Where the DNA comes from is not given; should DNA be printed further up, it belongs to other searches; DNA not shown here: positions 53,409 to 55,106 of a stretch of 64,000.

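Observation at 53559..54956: Methyltransferase-glycosyltransferase fusion upstream of the packaging genes, with a second methyltransferase island at 40740-42471 beside the capsid gene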

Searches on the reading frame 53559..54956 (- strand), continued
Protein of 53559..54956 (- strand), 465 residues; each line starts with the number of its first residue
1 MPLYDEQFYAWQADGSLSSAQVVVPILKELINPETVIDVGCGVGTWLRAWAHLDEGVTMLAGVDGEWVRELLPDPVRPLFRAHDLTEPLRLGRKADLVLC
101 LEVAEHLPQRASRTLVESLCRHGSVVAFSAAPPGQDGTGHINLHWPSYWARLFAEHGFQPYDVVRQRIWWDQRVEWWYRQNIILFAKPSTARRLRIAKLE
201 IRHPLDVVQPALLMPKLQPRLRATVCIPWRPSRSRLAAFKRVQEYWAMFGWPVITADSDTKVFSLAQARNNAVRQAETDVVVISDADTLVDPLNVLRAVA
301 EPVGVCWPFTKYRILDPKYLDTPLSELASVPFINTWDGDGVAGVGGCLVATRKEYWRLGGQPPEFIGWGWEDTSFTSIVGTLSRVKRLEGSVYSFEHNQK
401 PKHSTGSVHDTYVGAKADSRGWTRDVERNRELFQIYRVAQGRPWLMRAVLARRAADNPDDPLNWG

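Call 22: search_solved_structures(query=window:53559-54956:-, max_evalue=1, show_alignments=2)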
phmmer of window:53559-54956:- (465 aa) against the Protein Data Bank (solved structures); distinct sequences matched with E-value up to 1: 2.
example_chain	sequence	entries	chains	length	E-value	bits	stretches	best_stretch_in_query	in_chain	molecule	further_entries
4qdj_A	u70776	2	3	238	0.011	17.2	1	35-120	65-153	Magnesium-protoporphyrin O-methyltransferase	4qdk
3e8s_A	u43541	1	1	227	0.12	13.9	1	32-66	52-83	Putative SAM Dependent Methyltransferase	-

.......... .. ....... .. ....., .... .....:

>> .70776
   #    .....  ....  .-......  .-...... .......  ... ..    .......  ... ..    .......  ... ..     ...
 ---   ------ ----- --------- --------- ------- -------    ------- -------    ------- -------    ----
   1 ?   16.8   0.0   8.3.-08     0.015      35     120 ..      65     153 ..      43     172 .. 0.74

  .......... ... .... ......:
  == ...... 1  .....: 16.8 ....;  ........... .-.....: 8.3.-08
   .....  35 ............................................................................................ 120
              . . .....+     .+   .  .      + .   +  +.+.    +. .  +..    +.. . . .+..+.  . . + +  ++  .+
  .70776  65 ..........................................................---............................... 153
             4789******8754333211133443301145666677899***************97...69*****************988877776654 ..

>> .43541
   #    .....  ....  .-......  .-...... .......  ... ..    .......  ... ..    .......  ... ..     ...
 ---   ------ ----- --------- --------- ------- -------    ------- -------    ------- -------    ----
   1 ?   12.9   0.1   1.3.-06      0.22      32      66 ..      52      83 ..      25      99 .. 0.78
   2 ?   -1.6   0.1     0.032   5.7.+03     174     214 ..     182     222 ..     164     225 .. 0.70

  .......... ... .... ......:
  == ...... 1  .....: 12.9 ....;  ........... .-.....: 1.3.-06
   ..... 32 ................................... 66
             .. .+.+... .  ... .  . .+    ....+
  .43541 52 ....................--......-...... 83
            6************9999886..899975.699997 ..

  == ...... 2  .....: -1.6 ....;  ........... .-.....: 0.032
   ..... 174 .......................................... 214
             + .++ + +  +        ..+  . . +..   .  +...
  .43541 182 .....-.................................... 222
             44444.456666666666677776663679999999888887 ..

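Call 39: predict_structure(alignment_id=A1)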
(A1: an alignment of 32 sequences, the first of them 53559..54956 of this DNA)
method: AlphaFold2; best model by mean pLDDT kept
length: 465 residues; sequences in the alignment: 32
mean_pLDDT: 87.3   pTM: 0.88
mean pLDDT of the five models: 87.3, 87.1, 84.4, 84.0, 83.2
residues with pLDDT >= 90: 272; 70-90: 146; 50-70: 44; < 50: 3
segments of 3 or more residues with pLDDT < 50: none
pLDDT, mean of each block of 10 residues (from residue 1): 72 89 96 95 89 83 90 90 92 94 79 94 94 62 82 97 93 93 95 90 75 90 96 90 96 94 90 97 96 96 95 90 92 69 76 95 83 91 93 83 57 74 79 92 95 78 56
secondary structure, 60 per line:
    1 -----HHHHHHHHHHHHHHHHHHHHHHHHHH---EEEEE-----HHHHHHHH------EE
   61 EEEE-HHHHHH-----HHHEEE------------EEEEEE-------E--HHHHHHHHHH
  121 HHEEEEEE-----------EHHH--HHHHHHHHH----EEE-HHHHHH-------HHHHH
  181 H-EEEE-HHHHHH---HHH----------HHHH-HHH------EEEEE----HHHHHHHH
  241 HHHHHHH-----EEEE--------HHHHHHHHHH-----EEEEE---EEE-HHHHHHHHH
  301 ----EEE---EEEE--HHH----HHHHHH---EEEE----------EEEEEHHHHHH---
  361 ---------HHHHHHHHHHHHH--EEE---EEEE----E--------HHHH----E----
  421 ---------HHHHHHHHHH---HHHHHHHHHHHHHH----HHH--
elements in order: H6-31 E35-39 H45-52 E59-64 H66-71 E80-82 E95-100 H111-122 E123-128 H146-154 E159-161 H163-168 H176-181 E183-186 H188-193 H210-213 E224-228 H233-247 E253-256 H265-274 E280-284 E288-290 H292-300 E305-307 E311-314 H324-329 E333-336 E347-351 H352-357 H370-382 E385-387 E391-394 H408-411 H430-439 H443-456

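Call 42: fold_search(model_id=the predicted structure, library=pdb)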
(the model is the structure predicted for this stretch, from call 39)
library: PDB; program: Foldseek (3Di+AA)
matches with E <= 10: 1443; with E <= 0.001: 253
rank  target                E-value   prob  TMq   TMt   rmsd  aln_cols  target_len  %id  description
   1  2z87_B                4.8e-09  1.00  0.30  0.24   4.2       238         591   16  Crystal structure of chondroitin polymerase from Escherichia coli strain K4 (K4CP) complexed with UDP-GalNAc and UDP (released 2008-09-16)
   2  2z87_A                1.9e-08  1.00  0.31  0.24   4.2       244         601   18  Crystal structure of chondroitin polymerase from Escherichia coli strain K4 (K4CP) complexed with UDP-GalNAc and UDP (released 2008-09-16)
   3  2z86_A                2.8e-08  1.00  0.30  0.25   9.8       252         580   17  Crystal structure of chondroitin polymerase from Escherichia coli strain K4 (K4CP) complexed with UDP-GlcUA and UDP (released 2008-09-16)
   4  2z86_D                2.8e-08  1.00  0.30  0.24   9.9       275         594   16  Crystal structure of chondroitin polymerase from Escherichia coli strain K4 (K4CP) complexed with UDP-GlcUA and UDP (released 2008-09-16)
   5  2z86_C                3.3e-08  1.00  0.30  0.24   8.8       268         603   18  Crystal structure of chondroitin polymerase from Escherichia coli strain K4 (K4CP) complexed with UDP-GlcUA and UDP (released 2008-09-16)
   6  2z86_B                3.5e-08  1.00  0.31  0.25   4.2       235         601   17  Crystal structure of chondroitin polymerase from Escherichia coli strain K4 (K4CP) complexed with UDP-GlcUA and UDP (released 2008-09-16)
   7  2d7i_A                4.3e-07  1.00  0.27  0.24   8.3       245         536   14  Crystal structure of pp-GalNAc-T10 with UDP, GalNAc and Mn2+ (released 2006-11-07)
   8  1o0r_A                4.6e-07  1.00  0.31  0.49   8.2       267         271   13  Crystal structure of the catalytic domain of bovine beta1,4-galactosyltransferase complex with UDP-galactose (released 2003-03-04)
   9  2agd_A                5.8e-07  1.00  0.31  0.50   8.6       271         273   13  Crystal Structure of Human M340H-Beta-1,4-Galactosyltransferase-I(M340H-B4Gal-T1) in Complex with GlcNAc-beta1,4-Man-a (released 2005-10-04)
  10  1nmm_B                6.9e-07  1.00  0.29  0.46   8.9       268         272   13  beta-1,4-galactosyltransferase mutant Cys342Thr complex with alpha-lactalbumin and GlcNAc (released 2003-01-21)
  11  1yro_B                1.7e-06  1.00  0.30  0.48   8.6       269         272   14  Crystal structure of beta14,-galactosyltransferase mutant ARG228Lys in complex with alpha-lactalbumin in the presence  (released 2005-03-22)
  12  1xhb_A                2.3e-06  1.00  0.28  0.29   7.3       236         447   11  The Crystal Structure of UDP-GalNAc: polypeptide alpha-N-acetylgalactosaminyltransferase-T1 (released 2004-10-26)
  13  1tvy_A                3.1e-06  1.00  0.31  0.49   8.4       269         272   14  beta-1,4-galactosyltransferase mutant Met344His (M344H-Gal-T1) complex with UDP-galactose and manganese (released 2004-12-14)
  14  6nqt_F                3.1e-06  1.00  0.29  0.28   9.0       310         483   13  GalNac-T2 soaked with UDP-sugar (released 2020-01-29)
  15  4d11_D                3.3e-06  1.00  0.29  0.28  10.1       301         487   13  GalNAc-T2 crystal soaked with UDP-5SGalNAc, mEA2 peptide and manganese (Lower resolution dataset) (released 2014-05-28)
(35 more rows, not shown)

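Call 47: search_protein_families(library=ncbifam, proteins=[window:53559-54956:-], max_evalue=0.01)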
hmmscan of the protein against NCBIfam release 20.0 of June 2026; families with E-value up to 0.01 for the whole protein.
window:53559-54956:- (465 aa): 0 families

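Call 51: find_related_loci(query=A1, collection=viral_contigs, flank=10000)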
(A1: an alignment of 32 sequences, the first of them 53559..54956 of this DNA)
Query A1 (465 aa) in viral_contigs; peptide patterns used: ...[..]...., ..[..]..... (x = any residue, [..] = any of these).
66 stretches matched a pattern; 35 encode a relative of the query (tblastn E <= 1e-3); 35 distinct loci.
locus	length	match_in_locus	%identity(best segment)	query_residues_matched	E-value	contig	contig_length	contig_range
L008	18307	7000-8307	66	1-453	0e+0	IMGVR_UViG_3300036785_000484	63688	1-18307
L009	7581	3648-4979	63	4-455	0e+0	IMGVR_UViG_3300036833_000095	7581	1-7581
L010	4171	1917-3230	59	3-453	4e-179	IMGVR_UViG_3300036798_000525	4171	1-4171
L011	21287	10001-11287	60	4-453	1e-165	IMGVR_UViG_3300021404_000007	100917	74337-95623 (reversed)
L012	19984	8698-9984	60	4-453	1e-165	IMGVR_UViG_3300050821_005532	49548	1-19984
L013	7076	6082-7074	68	4-336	7e-156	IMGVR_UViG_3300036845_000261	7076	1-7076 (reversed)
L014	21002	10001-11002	59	100-453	2e-136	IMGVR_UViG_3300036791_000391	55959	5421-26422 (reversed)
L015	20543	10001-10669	63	223-453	8e-97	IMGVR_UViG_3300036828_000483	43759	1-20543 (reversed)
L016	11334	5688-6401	61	213-458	5e-95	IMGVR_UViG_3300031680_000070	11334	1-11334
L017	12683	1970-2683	61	213-458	5e-95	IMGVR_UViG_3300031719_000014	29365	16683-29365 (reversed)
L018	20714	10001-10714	61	213-458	6e-95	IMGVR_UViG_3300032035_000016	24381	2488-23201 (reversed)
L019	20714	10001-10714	61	213-458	6e-95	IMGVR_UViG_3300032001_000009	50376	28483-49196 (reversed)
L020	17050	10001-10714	61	213-458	6e-95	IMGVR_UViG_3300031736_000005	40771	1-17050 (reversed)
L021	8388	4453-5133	63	221-453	9e-95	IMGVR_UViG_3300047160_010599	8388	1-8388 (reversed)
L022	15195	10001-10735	58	201-453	2e-94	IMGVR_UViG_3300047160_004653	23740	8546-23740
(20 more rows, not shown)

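Call 58: find_encoding_contigs(protein=P0048, flank=9000, max_places=1)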
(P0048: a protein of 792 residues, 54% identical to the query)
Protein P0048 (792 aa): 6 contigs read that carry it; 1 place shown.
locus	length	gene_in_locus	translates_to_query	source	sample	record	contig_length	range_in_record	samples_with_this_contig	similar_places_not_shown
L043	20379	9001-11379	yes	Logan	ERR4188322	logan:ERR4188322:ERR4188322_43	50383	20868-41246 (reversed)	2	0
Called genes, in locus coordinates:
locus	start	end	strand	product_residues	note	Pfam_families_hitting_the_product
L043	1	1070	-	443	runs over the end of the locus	PF00392:GntR, PF00155:Aminotran_1_2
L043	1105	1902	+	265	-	PF12900:Pyridox_ox_2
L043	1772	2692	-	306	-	PF01569:PAP2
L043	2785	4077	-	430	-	PF00291:PALP, PF00585:Thr_dehydrat_C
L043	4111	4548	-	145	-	PF04075:F420H2_quin_red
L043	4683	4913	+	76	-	-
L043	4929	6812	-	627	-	PF01553:Acyltransferase, PF19277:GPAT_C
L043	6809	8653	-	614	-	PF00501:AMP-binding, PF23562:AMP-binding_C_3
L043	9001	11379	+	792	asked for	PF00535:Glycos_transf_2, PF13489:Methyltransf_23, PF08241:Methyltransf_11 (faint), PF08242:Methyltransf_12 (faint), PF13649:Methyltransf_25 (weak)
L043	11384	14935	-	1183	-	PF02811:PHP, PF07733:DNA_pol3_alpha, PF17657:DNA_pol3_finger, PF14579:HHH_6, PF01336:tRNA_anti-codon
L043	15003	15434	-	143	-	PF10604:Polyketide_cyc2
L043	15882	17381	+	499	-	PF00665:rve, PF22483:Mu-transpos_C_2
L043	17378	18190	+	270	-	PF01695:IstB_IS21, PF00308:Bac_DnaA (weak)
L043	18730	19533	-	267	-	PF00106:adh_short, PF08659:KR, PF13561:adh_short_C2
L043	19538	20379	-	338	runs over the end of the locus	PF00106:adh_short, PF01370:Epimerase (weak), PF08659:KR, PF13561:adh_short_C2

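Call 59: find_encoding_contigs(protein=P0078, flank=8000, max_places=1)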
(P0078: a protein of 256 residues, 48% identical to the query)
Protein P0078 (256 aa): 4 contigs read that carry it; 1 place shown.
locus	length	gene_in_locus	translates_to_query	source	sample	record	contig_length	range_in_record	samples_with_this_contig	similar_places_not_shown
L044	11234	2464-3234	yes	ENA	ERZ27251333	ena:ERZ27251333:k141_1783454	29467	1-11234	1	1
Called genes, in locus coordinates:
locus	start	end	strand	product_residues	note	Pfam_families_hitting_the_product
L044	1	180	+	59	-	PF00583:Acetyltransf_1, PF13508:Acetyltransf_7 (weak)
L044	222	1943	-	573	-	PF05050:Methyltransf_21, PF00535:Glycos_transf_2 (weak)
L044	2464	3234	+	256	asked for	PF13489:Methyltransf_23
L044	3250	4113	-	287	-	PF02569:Pantoate_ligase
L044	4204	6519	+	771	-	PF00390:malic, PF03949:Malic_M, PF01515:PTA_PTB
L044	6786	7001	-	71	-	-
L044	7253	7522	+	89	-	PF10276:zf-CHCC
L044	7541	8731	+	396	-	PF01494:FAD_binding_3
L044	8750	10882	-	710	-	PF02092:tRNA_synt_2f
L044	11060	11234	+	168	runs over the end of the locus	-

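Call 72: fold_search(model_id=the predicted structure, library=viral)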
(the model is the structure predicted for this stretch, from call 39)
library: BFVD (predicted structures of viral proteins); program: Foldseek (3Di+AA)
matches with E <= 10: 971; with E <= 0.001: 143
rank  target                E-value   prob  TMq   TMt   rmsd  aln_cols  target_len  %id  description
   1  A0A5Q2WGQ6            1.3e-20  1.00  0.40  0.87   3.8       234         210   35  Galactosyltransferase [Gordonia phage Syleon]
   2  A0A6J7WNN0            4.7e-13  1.00  0.39  0.77   4.4       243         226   20  Uncharacterized protein [uncultured Caudovirales phage]
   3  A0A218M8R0            1.0e-10  1.00  0.29  0.33  16.1       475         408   13  (no name in the UniProt tables at hand)
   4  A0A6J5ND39            2.9e-10  1.00  0.27  0.19  11.3       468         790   12  Glycosyltransferase, DXD sugar-binding motif [uncultured Caudovirales phage]
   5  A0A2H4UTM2            4.4e-10  1.00  0.32  0.45   9.0       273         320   11  Glycosyltransferase family A domain-containing protein [Bodo saltans virus]
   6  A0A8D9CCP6            5.2e-10  1.00  0.33  0.58   9.8       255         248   17  Putative glycosyltransferase [uncultured marine phage]
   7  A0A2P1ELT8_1          2.0e-08  1.00  0.32  0.19  18.6       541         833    8  Putative glycosyltransferase [Moumouvirus australiensis]
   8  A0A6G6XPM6            9.3e-08  1.00  0.28  0.32  13.5       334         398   12  (no name in the UniProt tables at hand)
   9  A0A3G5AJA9            1.2e-07  1.00  0.25  0.14  12.9       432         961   12  Uncharacterized protein [Sylvanvirus sp.]
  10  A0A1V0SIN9            2.4e-07  1.00  0.24  0.16  19.4       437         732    8  Glycosyltransferase family protein [Klosneuvirus KNV1]
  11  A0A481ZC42            3.0e-07  1.00  0.26  0.18  21.6       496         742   10  Methyltransferase [Pithovirus LCPAC404]
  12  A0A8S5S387            5.4e-07  1.00  0.29  0.28  13.4       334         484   16  Glycosyltransferase 2-like domain-containing protein [Siphoviridae sp. ctBLh2]
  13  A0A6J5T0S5            8.6e-07  1.00  0.21  0.14  25.8       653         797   10  Glycosyltransferase, DXD sugar-binding motif [uncultured Caudovirales phage]
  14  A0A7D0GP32            1.5e-06  0.99  0.21  0.22  18.3       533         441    9  (no name in the UniProt tables at hand)
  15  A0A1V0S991            2.1e-06  1.00  0.34  0.16   7.9       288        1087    8  Glycosyltransferase family 2 [Catovirus CTV1]
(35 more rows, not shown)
